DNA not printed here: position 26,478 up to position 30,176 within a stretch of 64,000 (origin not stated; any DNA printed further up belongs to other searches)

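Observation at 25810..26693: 93-bp direct duplication of the coupled mfd-stop/rlmI-start junction brackets a 698-bp insert carrying an orphan gene and a diverged second Mfd tail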

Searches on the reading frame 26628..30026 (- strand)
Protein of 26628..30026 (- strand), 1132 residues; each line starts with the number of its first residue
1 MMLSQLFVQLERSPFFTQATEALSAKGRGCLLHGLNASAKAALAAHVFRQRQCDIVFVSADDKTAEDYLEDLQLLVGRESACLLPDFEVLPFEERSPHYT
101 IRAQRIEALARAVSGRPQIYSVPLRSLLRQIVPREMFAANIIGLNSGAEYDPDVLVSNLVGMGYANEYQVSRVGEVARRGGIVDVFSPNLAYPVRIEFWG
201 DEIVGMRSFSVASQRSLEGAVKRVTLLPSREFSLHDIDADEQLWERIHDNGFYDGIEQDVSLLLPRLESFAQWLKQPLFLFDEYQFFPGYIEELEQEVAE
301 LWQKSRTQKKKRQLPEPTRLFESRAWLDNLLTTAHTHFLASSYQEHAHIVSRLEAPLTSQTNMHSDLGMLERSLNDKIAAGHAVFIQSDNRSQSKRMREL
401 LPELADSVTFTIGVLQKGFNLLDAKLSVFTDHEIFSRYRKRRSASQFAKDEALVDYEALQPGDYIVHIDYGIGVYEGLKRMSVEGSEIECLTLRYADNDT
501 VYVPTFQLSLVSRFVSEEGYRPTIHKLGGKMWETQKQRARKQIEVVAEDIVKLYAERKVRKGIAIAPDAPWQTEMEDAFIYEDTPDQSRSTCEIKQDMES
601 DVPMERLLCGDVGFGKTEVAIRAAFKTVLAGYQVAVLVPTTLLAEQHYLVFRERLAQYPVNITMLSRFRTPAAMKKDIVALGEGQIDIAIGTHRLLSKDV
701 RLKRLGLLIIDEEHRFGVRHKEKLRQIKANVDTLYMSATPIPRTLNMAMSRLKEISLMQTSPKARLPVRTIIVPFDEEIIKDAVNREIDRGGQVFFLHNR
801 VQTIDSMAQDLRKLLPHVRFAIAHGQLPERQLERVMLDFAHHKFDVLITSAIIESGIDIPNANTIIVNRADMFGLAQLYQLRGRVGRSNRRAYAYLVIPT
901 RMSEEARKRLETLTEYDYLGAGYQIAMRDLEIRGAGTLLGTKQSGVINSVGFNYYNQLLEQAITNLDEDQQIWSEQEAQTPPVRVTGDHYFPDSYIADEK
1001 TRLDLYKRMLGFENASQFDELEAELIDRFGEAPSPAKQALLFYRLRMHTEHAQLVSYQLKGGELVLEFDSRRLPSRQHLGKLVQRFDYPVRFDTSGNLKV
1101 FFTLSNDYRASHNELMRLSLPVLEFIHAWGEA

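Call 13: find_homologous_proteins(query=window:26628-30026:-, max_evalue=1e-50)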
Query window:26628-30026:- (1132 aa): 506 proteins with E <= 1e-50 among 8000 candidates; the best 120 are listed.
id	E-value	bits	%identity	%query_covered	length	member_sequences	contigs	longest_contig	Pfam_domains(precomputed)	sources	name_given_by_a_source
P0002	0.0e+0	2549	100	100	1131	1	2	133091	PF02559.23,PF00270.36,PF17757.7,PF03461.21,PF00271.38,PF04851.22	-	-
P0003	0.0e+0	1689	65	98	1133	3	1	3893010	PF02559.23,PF00270.36,PF17757.7,PF03461.21,PF00271.38,PF22590.3,PF04851.22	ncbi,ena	-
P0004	0.0e+0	1664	63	99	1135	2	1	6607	PF02559.23,PF00270.36,PF17757.7,PF03461.21,PF00271.38,PF22590.3,PF04851.22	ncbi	-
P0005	0.0e+0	1653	64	99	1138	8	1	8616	PF02559.23,PF00270.36,PF17757.7,PF03461.21,PF00271.38,PF22590.3,PF04851.22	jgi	-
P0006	0.0e+0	1640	64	100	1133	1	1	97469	PF02559.23,PF00270.36,PF17757.7,PF03461.21,PF00271.38,PF04851.22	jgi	jgi:transcription-repair coupling factor (superfamily II helicase)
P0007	0.0e+0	1639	62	100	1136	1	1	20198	PF02559.23,PF00270.36,PF17757.7,PF03461.21,PF00271.38,PF04851.22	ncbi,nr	ncbi:MAG: transcription-repair coupling factor [Candidatus Cloacimonetes bacterium]|nr:transcription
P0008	0.0e+0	1635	63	99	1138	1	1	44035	PF02559.23,PF00270.36,PF17757.7,PF03461.21,PF00271.38,PF04851.22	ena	-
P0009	0.0e+0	1634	63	99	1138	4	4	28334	PF02559.23,PF00270.36,PF17757.7,PF03461.21,PF00271.38,PF04851.22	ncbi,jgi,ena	-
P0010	0.0e+0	1633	61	100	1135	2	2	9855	PF02559.23,PF00270.36,PF17757.7,PF03461.21,PF00271.38,PF22590.3,PF04851.22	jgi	-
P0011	0.0e+0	1631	62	100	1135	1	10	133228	PF02559.23,PF00270.36,PF17757.7,PF03461.21,PF00271.38,PF22590.3,PF04851.22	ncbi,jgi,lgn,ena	-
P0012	0.0e+0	1626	62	99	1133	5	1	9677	PF02559.23,PF00270.36,PF17757.7,PF03461.21,PF00271.38,PF04851.22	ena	-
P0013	0.0e+0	1621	61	99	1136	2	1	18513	PF02559.23,PF00270.36,PF17757.7,PF03461.21,PF00271.38,PF04851.22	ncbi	-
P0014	0.0e+0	1618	61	100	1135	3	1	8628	PF02559.23,PF00270.36,PF17757.7,PF03461.21,PF00271.38,PF22590.3,PF04851.22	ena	-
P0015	0.0e+0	1615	63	99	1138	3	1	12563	PF02559.23,PF00270.36,PF17757.7,PF03461.21,PF00271.38,PF04851.22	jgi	-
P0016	0.0e+0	1612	62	99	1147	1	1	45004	PF02559.23,PF00270.36,PF17757.7,PF03461.21,PF00271.38,PF04851.22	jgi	jgi:transcription-repair coupling factor (superfamily II helicase)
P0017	0.0e+0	1612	63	100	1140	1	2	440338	PF02559.23,PF00270.36,PF17757.7,PF03461.21,PF00271.38,PF04851.22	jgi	jgi:transcription-repair coupling factor (superfamily II helicase)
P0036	0.0e+0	1586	60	99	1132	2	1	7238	PF02559.23,PF00270.36,PF17757.7,PF03461.21,PF00271.38,PF22590.3,PF04851.22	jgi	-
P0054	0.0e+0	1546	61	99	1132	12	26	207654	PF02559.23,PF00270.36,PF17757.7,PF03461.21,PF00271.38,PF04851.22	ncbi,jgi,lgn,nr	ncbi:MAG: hypothetical protein PWQ09_301 [Candidatus Cloacimonadota bacterium]|jgi:transcription-rep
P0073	0.0e+0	1504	60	97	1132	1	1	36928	PF02559.23,PF00270.36,PF17757.7,PF03461.21,PF00271.38,PF04851.22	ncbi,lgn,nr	ncbi:MAG: transcription-repair coupling factor [Candidatus Cloacimonetes bacterium]|nr:transcription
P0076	0.0e+0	1498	58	98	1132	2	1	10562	PF02559.23,PF00270.36,PF17757.7,PF03461.21,PF00271.38,PF04851.22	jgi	-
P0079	0.0e+0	1495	59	100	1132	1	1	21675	PF02559.23,PF00270.36,PF17757.7,PF03461.21,PF00271.38,PF04851.22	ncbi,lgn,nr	ncbi:MAG: transcription-repair coupling factor [Candidatus Cloacimonetes bacterium]|nr:transcription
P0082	0.0e+0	1492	58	99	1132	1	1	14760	PF02559.23,PF00270.36,PF17757.7,PF03461.21,PF00271.38,PF04851.22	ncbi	-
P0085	0.0e+0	1490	58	99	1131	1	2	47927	PF02559.23,PF00270.36,PF17757.7,PF03461.21,PF00271.38,PF04851.22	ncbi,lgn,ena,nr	ncbi:MAG: transcription-repair coupling factor [Candidatus Cloacimonetes bacterium]|nr:transcription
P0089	0.0e+0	1478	58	99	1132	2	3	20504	PF02559.23,PF00270.36,PF17757.7,PF03461.21,PF00271.38,PF04851.22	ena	-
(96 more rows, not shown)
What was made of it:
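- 26628..30026 (-): mfd (transcription-repair coupling factor), intact, 1131-1132 codons. Its last 21 codons and its stop codon lie inside repeat copy 2. Best homologues are Cloacimonadota Mfd proteins at up to 65% identity (call 13).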

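Call 24: find_encoding_contigs(protein=P0002, flank=10000, max_places=10)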
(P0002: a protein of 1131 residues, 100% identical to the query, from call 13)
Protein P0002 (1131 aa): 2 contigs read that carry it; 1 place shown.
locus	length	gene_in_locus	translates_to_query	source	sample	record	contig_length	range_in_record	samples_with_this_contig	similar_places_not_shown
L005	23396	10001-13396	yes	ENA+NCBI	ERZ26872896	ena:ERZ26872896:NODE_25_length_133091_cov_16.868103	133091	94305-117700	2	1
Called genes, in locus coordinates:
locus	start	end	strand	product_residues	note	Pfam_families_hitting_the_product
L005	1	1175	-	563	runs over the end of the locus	PF01326:PPDK_N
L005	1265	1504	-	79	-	-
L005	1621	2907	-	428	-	PF02812:ELFV_dehydrog_N, PF00208:ELFV_dehydrog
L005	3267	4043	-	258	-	PF13391:HNH_2 (weak)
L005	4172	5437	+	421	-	PF02518:HATPase_c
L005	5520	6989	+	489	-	PF03853:YjeF_N, PF01256:Carb_kinase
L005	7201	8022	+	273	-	-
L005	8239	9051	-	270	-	PF03649:UPF0014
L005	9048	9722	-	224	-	PF00005:ABC_tran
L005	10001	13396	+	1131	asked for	PF17757:UvrB_inter, PF02559:CarD_TRCF_RID, PF00270:DEAD, PF04851:ResIII, PF00271:Helicase_C, PF03461:TRCF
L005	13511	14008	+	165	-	-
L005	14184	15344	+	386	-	PF17785:PUA_3, PF13489:Methyltransf_23 (faint), PF10672:Methyltrans_SAM, PF01728:FtsJ (weak), PF03602:Cons_hypoth95, PF05175:MTS, PF13649:Methyltransf_25, PF13847:Methyltransf_31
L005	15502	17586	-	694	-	PF17191:RecG_wedge, PF01336:tRNA_anti-codon, PF00270:DEAD, PF04851:ResIII, PF00271:Helicase_C, PF22590:Cas3-like_C_2 (faint), PF19833:RecG_dom3_C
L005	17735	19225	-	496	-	-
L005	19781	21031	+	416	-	PF00155:Aminotran_1_2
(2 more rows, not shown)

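Call 27: find_encoding_contigs(protein=P0006, flank=5000, max_places=3)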
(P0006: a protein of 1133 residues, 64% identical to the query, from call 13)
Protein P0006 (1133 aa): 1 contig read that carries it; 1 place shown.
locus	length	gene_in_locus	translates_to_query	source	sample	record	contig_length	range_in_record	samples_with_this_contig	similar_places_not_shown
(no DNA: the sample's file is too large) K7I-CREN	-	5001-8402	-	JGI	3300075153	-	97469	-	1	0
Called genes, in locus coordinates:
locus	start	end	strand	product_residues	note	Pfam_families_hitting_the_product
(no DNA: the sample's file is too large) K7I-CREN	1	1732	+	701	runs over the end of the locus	PF05048:NosD, PF13229:Beta_helix, PF05048:NosD, PF13229:Beta_helix, PF13860:FlgD_ig (faint)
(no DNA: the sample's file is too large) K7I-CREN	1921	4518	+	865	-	PF00690:Cation_ATPase_N, PF00122:E1-E2_ATPase, PF00702:Hydrolase, PF13246:Cation_ATPase, PF00689:Cation_ATPase_C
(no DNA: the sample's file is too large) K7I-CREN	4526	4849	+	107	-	-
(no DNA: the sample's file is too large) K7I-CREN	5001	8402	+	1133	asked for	PF17757:UvrB_inter, PF02559:CarD_TRCF_RID, PF00270:DEAD, PF04851:ResIII, PF00271:Helicase_C, PF03461:TRCF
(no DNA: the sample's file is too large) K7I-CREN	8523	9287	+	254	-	PF12844:HTH_19, PF13560:HTH_31, PF01381:HTH_3, PF13443:HTH_26, PF13274:SocA_Panacea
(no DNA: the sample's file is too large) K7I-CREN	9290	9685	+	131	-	-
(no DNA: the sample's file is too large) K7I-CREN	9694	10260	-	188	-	?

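Call 28: find_encoding_contigs(protein=P0017, flank=5000, max_places=3)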
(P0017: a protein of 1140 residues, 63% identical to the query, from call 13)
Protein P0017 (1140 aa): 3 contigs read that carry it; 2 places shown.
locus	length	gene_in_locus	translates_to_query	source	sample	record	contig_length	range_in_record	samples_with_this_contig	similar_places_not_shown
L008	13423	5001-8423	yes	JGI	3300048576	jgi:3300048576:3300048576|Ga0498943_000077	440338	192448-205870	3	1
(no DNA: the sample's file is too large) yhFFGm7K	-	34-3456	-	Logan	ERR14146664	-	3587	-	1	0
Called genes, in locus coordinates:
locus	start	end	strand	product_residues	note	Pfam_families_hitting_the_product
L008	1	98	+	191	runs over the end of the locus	PF12867:DinB_2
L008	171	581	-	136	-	PF01648:ACPS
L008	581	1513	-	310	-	PF01370:Epimerase, PF04321:RmlD_sub_bind, PF16363:GDP_Man_Dehyd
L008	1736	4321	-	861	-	PF13620:CarboxypepD_reg (faint), PF13860:FlgD_ig (weak)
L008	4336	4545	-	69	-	-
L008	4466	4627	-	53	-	-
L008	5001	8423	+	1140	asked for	PF17757:UvrB_inter, PF02559:CarD_TRCF_RID, PF00270:DEAD, PF04851:ResIII, PF00271:Helicase_C, PF03461:TRCF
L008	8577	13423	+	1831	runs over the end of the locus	PF08126:Propeptide_C25, PF01364:Peptidase_C25, PF20773:InhA-like_MAM (weak), PF13860:FlgD_ig (weak)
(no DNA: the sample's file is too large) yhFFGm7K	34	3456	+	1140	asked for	PF17757:UvrB_inter, PF02559:CarD_TRCF_RID, PF00270:DEAD, PF04851:ResIII, PF00271:Helicase_C, PF03461:TRCF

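Call 29: find_encoding_contigs(protein=P0003, flank=5000, max_places=3)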
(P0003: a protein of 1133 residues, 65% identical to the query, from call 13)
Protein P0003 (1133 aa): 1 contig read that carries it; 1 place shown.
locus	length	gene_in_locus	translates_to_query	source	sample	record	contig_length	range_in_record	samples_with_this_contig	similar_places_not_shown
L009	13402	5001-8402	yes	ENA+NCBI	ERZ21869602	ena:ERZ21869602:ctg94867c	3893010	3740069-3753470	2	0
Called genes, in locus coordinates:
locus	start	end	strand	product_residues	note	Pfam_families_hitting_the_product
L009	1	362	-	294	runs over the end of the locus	PF00669:Flagellin_N, PF00700:Flagellin_C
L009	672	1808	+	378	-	PF20230:DUF6588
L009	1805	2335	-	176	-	-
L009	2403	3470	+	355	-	PF00962:A_deaminase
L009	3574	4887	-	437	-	-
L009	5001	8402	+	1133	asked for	PF17757:UvrB_inter, PF02559:CarD_TRCF_RID, PF00270:DEAD, PF04851:ResIII, PF00271:Helicase_C, PF22590:Cas3-like_C_2 (faint), PF03461:TRCF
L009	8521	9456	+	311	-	PF04392:ABC_sub_bind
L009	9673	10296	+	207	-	PF13709:DUF4159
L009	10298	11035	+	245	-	PF00149:Metallophos, PF12850:Metallophos_2 (weak)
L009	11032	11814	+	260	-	PF00160:Pro_isomerase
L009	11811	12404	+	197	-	-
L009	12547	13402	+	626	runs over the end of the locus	PF00999:Na_H_Exchanger, PF00359:PTS_EIIA_2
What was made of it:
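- Tried and rejected: More distant Cloacimonadota do not have rlmI after mfd (calls 27-29).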
